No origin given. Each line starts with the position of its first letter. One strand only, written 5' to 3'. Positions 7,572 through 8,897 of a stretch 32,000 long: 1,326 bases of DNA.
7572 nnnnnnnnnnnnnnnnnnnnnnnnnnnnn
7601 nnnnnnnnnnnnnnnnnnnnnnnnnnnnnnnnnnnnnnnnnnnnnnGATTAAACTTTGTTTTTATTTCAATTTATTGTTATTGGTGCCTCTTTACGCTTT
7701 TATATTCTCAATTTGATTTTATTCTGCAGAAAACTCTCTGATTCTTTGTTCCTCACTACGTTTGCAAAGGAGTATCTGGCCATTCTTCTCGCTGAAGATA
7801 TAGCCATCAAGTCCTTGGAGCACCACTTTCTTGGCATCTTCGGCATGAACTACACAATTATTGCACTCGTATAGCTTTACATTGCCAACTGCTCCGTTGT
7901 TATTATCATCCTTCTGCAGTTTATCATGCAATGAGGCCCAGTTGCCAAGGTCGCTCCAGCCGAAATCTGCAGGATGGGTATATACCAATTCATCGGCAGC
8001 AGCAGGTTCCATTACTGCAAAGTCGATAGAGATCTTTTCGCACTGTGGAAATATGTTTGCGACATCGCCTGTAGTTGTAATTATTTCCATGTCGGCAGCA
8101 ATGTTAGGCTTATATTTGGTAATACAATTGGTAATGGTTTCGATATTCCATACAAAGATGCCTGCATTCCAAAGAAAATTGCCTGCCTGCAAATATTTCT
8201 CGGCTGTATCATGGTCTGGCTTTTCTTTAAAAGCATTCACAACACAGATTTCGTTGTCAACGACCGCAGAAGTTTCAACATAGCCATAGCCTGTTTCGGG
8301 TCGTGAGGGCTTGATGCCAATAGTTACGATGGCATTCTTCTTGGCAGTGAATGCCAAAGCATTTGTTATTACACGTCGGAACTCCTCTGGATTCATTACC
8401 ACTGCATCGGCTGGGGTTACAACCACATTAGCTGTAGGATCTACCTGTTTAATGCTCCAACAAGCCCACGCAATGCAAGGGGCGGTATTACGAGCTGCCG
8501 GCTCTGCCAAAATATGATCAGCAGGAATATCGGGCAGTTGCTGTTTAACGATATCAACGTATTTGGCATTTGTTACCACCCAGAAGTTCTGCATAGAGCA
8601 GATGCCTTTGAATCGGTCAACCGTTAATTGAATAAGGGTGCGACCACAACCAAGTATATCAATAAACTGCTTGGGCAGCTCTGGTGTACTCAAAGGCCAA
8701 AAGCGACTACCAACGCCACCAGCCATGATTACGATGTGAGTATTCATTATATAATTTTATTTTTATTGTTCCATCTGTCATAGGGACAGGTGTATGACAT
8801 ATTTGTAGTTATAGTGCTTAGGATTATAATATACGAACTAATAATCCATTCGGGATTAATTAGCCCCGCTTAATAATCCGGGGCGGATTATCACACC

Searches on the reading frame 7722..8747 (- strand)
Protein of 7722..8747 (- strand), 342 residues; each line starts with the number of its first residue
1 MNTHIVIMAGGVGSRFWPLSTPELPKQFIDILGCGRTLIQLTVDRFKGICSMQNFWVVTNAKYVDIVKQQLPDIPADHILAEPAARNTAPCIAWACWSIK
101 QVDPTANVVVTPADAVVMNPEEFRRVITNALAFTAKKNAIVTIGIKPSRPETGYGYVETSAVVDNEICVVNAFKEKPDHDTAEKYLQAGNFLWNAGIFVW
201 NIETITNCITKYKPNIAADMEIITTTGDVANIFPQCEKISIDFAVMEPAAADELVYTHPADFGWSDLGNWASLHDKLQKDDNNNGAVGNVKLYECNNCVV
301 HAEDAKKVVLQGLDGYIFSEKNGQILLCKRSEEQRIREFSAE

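Call 7: search_protein_families(library=pfam, proteins=[window:7722-8747:-], max_evalue=0.001)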
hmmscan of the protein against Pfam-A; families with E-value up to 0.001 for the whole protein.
window:7722-8747:- (342 aa): 2 families
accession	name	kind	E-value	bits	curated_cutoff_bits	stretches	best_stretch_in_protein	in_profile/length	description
PF00483.29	NTP_transferase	-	1.7e-39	136.3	21.2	1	6-281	3-243/245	Nucleotidyl transferase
PF12804.13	NTP_transf_3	-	1.5e-09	38.7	27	1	6-131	2-112/160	MobA-like NTP transferase domain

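Call 23: find_encoding_contigs(protein=window:7722-8747:-, flank=10000, max_places=8)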
Protein window:7722-8747:- (342 aa): 23 contigs read that carry it; 8 places shown.
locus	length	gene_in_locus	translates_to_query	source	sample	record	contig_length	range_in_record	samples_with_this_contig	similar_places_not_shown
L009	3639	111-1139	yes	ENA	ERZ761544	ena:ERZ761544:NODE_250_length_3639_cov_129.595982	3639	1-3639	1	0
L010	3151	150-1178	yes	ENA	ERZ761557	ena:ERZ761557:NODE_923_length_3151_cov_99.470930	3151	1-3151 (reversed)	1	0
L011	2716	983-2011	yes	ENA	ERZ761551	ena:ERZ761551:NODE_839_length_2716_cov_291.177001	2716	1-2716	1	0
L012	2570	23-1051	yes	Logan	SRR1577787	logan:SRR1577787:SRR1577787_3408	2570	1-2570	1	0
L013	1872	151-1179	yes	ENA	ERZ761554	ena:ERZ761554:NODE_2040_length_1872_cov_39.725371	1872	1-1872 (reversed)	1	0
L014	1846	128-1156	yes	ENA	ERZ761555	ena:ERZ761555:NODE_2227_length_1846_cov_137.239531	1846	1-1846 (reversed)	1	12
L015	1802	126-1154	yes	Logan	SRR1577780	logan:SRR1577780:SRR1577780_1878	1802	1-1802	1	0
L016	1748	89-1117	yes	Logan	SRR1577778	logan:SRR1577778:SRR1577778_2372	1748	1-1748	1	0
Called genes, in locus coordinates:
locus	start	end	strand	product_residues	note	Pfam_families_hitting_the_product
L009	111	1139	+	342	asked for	PF00483:NTP_transferase, PF12804:NTP_transf_3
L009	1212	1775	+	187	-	PF00070:Pyr_redox (faint), PF02737:3HCDH_N (weak), PF03721:UDPG_MGDP_dh_N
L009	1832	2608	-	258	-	PF13730:HTH_36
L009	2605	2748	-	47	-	-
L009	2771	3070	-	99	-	PF05269:Phage_CII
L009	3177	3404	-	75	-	PF13384:HTH_23 (weak), PF12728:HTH_17 (faint)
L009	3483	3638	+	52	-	?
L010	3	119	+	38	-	?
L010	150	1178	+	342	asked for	PF00483:NTP_transferase, PF12804:NTP_transf_3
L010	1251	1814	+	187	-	PF00070:Pyr_redox (faint), PF02737:3HCDH_N (weak), PF03721:UDPG_MGDP_dh_N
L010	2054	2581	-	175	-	PF00107:ADH_zinc_N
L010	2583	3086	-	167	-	PF02163:Peptidase_M50, PF17820:PDZ_6 (weak)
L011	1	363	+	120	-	?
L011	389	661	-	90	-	-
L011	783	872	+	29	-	-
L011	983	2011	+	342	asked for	PF00483:NTP_transferase, PF12804:NTP_transf_3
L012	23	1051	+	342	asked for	PF00483:NTP_transferase, PF12804:NTP_transf_3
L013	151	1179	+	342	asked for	PF00483:NTP_transferase, PF12804:NTP_transf_3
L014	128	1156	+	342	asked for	PF00483:NTP_transferase, PF12804:NTP_transf_3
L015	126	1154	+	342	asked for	PF00483:NTP_transferase, PF12804:NTP_transf_3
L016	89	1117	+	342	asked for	PF00483:NTP_transferase, PF12804:NTP_transf_3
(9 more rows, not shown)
